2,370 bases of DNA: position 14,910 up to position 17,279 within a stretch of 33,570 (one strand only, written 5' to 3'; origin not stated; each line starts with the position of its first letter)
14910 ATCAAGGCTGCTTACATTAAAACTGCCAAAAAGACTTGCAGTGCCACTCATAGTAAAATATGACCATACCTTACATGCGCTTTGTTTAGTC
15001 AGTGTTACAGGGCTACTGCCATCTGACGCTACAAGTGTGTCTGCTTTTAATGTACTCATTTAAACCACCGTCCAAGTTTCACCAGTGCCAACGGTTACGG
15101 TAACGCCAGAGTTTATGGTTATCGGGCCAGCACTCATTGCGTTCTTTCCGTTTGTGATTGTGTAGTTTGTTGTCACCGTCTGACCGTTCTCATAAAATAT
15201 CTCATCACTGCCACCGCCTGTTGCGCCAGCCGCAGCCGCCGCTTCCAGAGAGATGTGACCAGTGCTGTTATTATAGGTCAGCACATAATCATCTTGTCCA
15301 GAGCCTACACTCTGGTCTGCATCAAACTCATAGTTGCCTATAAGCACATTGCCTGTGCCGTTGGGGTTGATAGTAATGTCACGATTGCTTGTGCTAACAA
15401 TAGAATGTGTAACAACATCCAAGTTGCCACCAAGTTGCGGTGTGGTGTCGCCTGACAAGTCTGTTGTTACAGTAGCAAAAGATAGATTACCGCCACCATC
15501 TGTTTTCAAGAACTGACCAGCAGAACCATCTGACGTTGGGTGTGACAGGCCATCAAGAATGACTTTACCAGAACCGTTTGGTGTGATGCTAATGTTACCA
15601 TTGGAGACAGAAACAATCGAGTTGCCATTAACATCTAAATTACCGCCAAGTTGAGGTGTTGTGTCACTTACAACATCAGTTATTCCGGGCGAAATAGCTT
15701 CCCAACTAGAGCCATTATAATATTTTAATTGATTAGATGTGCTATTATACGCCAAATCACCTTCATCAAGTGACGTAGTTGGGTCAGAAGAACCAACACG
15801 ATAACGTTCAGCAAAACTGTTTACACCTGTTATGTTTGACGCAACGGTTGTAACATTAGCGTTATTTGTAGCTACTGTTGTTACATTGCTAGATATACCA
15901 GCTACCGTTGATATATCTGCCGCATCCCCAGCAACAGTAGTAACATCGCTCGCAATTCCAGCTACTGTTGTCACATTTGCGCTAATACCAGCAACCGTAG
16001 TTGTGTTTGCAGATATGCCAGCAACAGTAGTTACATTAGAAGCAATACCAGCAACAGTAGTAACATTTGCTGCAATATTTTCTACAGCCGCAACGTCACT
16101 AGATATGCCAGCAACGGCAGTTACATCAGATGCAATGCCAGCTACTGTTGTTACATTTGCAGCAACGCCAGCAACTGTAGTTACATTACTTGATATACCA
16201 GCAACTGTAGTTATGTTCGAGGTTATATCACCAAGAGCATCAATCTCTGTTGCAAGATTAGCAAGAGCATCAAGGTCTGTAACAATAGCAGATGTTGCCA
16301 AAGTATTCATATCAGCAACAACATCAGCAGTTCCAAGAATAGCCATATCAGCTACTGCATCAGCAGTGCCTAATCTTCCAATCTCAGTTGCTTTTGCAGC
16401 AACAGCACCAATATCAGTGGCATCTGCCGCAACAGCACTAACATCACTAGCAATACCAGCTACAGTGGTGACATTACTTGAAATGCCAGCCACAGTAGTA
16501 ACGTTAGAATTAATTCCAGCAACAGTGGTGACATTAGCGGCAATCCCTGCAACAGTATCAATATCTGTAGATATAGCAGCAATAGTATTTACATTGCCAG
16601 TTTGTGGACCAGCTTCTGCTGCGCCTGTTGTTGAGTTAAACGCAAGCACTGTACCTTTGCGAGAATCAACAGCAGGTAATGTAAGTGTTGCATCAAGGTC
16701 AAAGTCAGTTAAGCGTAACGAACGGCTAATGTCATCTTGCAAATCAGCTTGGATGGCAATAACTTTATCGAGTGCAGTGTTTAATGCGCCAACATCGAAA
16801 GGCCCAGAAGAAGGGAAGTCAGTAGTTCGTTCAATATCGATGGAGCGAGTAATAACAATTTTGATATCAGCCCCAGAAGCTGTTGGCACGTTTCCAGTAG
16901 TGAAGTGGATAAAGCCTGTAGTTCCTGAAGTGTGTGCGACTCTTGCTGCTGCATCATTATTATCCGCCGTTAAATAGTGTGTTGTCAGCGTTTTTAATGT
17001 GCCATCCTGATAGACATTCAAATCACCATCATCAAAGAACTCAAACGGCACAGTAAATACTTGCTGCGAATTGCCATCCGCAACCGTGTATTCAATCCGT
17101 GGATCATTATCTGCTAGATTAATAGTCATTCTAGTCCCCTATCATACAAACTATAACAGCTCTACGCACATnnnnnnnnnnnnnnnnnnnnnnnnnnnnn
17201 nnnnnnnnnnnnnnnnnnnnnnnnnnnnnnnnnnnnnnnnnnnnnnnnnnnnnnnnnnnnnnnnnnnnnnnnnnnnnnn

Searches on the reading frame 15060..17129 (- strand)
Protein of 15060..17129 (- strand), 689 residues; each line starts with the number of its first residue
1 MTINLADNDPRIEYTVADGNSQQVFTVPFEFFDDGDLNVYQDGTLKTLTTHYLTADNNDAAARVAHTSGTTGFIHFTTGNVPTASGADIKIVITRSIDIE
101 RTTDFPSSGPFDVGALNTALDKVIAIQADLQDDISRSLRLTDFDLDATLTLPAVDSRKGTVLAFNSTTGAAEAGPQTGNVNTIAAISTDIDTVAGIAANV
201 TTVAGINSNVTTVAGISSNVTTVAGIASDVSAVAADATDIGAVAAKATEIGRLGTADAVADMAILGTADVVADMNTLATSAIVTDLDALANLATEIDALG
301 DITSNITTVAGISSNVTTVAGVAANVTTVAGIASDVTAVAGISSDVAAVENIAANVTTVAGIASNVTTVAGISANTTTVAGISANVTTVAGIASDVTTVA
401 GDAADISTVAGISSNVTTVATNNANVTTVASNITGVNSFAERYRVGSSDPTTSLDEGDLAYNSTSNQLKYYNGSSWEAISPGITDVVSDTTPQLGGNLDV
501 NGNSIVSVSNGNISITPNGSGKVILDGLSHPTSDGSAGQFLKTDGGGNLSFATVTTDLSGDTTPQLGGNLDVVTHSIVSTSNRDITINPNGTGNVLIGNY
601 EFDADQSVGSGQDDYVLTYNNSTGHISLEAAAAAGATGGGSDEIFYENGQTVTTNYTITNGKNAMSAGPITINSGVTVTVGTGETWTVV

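Call 21: search_protein_families(library=phrogs, proteins=[window:15060-17129:-], max_evalue=0.00001)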
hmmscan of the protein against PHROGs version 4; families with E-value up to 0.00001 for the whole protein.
window:15060-17129:- (689 aa): 5 families
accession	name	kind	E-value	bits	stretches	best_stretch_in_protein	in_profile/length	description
phrog_21412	-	tail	3.5e-43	148.6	2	344-538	603-809/1452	tail fiber protein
phrog_13518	-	unknown function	1.3e-14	54.2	1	427-495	560-629/1230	-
phrog_34255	-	unknown function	3.5e-14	52.5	1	609-689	964-1044/1044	-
phrog_677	-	tail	2.1e-08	35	0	465-529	53-107/412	baseplate wedge tail fiber protein connector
phrog_31104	-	unknown function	4.6e-06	27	1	537-599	131-195/365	-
